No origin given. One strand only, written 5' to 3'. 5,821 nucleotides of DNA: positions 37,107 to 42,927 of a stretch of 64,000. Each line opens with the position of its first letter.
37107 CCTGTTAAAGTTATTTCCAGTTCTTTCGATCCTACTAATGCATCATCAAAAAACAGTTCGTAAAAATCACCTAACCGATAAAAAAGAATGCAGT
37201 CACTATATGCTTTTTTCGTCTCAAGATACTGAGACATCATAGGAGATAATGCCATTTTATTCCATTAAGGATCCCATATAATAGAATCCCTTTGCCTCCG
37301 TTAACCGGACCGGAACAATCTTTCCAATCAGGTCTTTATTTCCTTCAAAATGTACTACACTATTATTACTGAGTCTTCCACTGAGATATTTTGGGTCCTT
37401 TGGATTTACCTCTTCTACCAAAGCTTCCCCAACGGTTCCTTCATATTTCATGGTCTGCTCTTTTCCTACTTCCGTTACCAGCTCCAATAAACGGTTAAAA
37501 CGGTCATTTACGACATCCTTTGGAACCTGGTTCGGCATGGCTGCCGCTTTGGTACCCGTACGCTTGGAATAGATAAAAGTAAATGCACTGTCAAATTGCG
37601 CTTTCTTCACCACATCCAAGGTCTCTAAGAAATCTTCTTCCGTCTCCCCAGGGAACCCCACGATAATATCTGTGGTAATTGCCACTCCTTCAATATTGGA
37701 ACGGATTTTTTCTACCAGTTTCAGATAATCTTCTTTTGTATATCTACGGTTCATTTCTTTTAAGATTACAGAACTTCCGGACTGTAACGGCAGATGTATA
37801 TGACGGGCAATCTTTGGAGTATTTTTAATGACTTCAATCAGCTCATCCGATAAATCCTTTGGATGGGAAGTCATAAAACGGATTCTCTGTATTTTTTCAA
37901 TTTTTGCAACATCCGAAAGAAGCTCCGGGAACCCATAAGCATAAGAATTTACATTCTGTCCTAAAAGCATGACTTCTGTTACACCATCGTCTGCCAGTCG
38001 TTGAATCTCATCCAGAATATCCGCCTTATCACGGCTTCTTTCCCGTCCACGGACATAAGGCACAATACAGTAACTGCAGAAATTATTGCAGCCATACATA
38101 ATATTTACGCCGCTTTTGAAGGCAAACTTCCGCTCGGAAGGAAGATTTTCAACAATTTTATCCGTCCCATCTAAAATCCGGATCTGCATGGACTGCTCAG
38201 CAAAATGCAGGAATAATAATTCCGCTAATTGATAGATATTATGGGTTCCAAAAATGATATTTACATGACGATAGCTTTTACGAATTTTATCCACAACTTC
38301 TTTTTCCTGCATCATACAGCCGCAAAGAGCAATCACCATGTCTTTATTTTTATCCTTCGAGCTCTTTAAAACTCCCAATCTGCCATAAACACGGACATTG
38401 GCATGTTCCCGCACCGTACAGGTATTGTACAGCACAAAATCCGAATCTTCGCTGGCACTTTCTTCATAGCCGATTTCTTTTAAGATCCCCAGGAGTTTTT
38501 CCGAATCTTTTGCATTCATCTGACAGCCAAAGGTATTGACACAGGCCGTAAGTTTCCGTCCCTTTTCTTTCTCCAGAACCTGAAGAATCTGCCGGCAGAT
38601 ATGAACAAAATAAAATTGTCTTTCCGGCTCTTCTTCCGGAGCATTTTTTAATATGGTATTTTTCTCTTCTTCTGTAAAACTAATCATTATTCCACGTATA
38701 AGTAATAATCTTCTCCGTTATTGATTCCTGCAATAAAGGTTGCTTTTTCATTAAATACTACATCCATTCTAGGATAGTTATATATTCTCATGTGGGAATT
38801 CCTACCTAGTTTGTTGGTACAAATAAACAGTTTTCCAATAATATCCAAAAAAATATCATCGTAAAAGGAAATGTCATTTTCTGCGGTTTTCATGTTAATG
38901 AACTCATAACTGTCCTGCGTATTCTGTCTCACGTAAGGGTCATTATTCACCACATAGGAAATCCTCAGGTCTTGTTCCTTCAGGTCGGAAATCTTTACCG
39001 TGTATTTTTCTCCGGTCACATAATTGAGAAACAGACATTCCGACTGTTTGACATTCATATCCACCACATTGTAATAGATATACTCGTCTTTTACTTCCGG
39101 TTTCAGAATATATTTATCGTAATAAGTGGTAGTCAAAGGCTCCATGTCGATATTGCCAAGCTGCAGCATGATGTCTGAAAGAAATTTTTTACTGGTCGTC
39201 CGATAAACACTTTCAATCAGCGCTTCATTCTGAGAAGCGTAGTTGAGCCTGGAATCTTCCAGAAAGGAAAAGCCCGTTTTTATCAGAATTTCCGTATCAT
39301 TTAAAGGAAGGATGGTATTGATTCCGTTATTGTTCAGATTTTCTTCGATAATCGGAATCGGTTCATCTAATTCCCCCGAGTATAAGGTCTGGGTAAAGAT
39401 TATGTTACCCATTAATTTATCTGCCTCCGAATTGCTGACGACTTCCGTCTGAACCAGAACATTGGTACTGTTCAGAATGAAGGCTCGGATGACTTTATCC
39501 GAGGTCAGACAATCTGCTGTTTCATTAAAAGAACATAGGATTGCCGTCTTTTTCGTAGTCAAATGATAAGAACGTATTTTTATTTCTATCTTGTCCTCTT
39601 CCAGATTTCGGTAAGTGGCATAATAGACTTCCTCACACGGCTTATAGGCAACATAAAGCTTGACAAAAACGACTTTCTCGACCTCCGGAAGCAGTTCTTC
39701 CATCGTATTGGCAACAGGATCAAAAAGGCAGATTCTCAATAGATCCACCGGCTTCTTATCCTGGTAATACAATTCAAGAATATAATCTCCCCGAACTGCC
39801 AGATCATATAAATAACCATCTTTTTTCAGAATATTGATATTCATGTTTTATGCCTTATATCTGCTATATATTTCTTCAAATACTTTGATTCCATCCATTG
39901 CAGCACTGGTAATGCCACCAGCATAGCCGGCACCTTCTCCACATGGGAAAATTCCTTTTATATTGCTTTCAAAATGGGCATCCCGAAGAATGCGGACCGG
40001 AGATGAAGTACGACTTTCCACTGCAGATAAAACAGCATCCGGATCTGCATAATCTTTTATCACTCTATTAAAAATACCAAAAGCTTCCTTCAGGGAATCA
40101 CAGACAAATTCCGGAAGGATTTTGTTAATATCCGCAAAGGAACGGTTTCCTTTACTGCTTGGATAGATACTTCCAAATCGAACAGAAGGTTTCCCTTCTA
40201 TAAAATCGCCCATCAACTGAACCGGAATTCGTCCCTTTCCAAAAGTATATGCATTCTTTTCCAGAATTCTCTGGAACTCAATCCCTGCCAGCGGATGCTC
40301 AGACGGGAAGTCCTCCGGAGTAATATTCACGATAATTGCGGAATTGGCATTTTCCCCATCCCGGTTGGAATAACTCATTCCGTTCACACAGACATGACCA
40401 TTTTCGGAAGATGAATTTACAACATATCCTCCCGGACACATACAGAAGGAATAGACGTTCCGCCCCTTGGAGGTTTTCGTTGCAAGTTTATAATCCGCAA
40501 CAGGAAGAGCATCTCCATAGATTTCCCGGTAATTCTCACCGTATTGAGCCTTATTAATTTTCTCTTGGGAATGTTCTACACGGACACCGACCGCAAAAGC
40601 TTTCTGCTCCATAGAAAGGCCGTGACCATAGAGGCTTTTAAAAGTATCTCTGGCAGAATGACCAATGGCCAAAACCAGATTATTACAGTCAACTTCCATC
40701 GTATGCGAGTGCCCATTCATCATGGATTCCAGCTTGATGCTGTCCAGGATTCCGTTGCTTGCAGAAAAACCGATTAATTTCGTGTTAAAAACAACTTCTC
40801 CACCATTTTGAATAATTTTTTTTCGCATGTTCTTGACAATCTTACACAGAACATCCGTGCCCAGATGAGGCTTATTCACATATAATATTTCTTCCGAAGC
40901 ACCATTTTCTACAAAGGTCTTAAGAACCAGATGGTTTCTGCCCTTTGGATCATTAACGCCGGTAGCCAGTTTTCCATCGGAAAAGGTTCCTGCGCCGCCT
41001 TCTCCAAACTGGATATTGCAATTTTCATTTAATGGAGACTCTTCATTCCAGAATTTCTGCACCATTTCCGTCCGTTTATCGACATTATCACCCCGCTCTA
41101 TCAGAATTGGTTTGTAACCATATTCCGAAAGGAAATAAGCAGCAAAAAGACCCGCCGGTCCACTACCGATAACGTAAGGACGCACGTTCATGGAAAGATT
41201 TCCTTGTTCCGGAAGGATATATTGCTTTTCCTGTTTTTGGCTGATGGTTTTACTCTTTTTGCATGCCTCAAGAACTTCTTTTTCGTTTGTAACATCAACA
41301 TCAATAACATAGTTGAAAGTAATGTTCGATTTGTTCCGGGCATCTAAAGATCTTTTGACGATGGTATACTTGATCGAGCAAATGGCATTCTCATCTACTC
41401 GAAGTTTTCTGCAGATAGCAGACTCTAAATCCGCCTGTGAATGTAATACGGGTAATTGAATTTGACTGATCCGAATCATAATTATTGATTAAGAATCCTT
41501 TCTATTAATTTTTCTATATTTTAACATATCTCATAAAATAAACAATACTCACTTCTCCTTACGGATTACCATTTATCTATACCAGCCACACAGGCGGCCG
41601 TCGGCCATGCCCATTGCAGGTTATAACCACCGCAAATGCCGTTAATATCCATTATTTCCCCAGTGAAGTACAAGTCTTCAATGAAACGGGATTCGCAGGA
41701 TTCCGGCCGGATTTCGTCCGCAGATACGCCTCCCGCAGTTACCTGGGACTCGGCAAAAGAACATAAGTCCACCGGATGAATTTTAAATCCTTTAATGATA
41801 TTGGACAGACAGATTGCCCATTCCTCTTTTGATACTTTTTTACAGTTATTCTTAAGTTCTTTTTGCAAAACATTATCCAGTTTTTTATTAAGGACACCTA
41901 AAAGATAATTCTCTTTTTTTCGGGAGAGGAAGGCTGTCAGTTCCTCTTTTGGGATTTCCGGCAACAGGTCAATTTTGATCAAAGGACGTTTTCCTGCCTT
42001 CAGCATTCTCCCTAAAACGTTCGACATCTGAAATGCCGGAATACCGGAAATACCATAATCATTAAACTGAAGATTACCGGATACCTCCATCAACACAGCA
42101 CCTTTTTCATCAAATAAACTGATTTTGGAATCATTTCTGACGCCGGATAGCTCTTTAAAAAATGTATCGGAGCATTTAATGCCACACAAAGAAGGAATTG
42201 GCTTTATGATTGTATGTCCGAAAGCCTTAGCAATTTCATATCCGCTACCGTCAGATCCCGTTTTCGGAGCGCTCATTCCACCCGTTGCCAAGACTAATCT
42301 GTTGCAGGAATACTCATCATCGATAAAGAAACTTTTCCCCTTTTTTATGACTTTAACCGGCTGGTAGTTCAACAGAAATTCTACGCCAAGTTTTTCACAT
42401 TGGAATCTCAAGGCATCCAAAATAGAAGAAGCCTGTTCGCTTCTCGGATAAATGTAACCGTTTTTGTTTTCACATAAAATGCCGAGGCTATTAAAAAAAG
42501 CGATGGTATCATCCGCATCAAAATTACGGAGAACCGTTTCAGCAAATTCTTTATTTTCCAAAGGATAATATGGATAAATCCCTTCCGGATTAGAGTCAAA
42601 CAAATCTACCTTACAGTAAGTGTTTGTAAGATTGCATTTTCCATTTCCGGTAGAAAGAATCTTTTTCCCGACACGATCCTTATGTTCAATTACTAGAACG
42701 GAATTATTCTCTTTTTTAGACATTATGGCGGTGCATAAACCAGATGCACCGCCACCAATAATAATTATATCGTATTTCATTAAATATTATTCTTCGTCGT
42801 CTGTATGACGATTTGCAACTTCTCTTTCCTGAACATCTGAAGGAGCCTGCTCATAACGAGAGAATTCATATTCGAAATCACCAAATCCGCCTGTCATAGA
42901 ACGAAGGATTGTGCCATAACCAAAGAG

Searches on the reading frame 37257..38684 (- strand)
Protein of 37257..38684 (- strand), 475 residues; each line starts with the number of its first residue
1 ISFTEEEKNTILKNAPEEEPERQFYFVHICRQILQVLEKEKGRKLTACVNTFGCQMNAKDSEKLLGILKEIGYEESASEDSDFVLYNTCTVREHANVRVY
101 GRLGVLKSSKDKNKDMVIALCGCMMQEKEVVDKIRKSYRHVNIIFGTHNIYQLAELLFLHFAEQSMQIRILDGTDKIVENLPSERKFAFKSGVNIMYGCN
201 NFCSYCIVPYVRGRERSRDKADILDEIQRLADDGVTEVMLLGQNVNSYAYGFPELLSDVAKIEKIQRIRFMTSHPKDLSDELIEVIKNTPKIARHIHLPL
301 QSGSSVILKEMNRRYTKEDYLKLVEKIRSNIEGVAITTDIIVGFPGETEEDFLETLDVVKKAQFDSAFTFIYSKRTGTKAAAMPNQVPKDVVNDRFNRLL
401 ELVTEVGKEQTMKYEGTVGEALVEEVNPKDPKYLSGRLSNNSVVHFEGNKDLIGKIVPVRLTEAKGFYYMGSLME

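Call 19: search_protein_families(library=pfam, proteins=[window:37257-38684:-], max_evalue=0.00001)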
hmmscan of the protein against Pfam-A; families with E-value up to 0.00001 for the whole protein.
window:37257-38684:- (475 aa): 3 families
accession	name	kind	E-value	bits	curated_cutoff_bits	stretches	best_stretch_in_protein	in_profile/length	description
PF04055.27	Radical_SAM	-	1.6e-33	116.7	29.5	1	193-357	1-164/166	Radical SAM superfamily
PF00919.26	UPF0004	-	1.3e-23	83.3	27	1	48-146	3-98/98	Uncharacterized protein family UPF0004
PF01938.26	TRAM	-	1.8e-10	40.9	21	1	413-472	2-59/61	TRAM domain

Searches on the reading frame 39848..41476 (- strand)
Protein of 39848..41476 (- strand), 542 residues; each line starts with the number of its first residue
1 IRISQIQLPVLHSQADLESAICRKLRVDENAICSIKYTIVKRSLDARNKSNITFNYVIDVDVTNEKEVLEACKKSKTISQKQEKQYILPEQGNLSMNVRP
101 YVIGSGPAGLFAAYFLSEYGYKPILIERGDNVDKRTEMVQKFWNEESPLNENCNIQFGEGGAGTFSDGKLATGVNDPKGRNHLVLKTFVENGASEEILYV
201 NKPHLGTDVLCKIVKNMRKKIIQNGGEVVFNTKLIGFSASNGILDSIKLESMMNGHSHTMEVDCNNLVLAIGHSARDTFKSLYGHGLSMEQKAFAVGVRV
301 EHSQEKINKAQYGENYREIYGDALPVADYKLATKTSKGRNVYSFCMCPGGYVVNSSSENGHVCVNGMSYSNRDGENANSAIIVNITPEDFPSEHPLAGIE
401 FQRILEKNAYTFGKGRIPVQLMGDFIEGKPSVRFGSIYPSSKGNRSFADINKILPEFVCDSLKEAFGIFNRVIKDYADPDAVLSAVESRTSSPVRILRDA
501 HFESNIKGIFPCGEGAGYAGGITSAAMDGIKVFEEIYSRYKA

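Call 19: search_protein_families(library=pfam, proteins=[window:39848-41476:-], max_evalue=0.00001)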
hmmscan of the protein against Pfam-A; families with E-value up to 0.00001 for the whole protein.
window:39848-41476:- (542 aa): 4 families
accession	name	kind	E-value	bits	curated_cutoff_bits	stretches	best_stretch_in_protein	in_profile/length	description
PF21688.3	FAD-depend_C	-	3e-75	253.2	27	1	293-490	1-197/197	FAD-dependent protein, C-terminal domain-like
PF01266.30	DAO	-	1.4e-07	31.8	27.9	0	102-131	4-33/353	FAD dependent oxidoreductase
PF07992.20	Pyr_redox_2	-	3.1e-07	30.6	26.1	1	102-285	5-119/291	Pyridine nucleotide-disulphide oxidoreductase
PF13450.12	NAD_binding_8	-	7.3e-06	26.6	21.9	0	102-131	1-30/68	NAD(P)-binding Rossmann-like domain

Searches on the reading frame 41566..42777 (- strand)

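Call 93: search_protein_families(library=pfam, proteins=[window:41566-42777:-], max_evalue=0.00001)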
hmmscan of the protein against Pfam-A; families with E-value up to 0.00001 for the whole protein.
window:41566-42777:- (403 aa): 7 families
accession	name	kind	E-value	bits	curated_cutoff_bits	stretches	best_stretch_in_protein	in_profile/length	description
PF03486.20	HI0933_like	-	1.2e-70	238.2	50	1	3-397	2-241/244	HI0933-like protein Rossmann domain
PF22780.1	HI0933_like_1st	-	9.2e-15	55.3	27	1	195-346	2-165/165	HI0933-like protein barrel and H2TH domain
PF01266.30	DAO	-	2.9e-08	34.1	27.9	0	3-37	1-35/353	FAD dependent oxidoreductase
PF07992.20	Pyr_redox_2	-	1.4e-06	28.4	26.1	1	2-177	1-118/291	Pyridine nucleotide-disulphide oxidoreductase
PF13450.12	NAD_binding_8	-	2.4e-06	28.2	21.9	1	6-42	1-37/68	NAD(P)-binding Rossmann-like domain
PF00890.30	FAD_binding_2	-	2.6e-06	27.4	20.4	0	3-37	1-35/414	FAD binding domain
PF00070.33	Pyr_redox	-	7.1e-06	26.9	22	0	4-37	2-35/82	Pyridine nucleotide-disulphide oxidoreductase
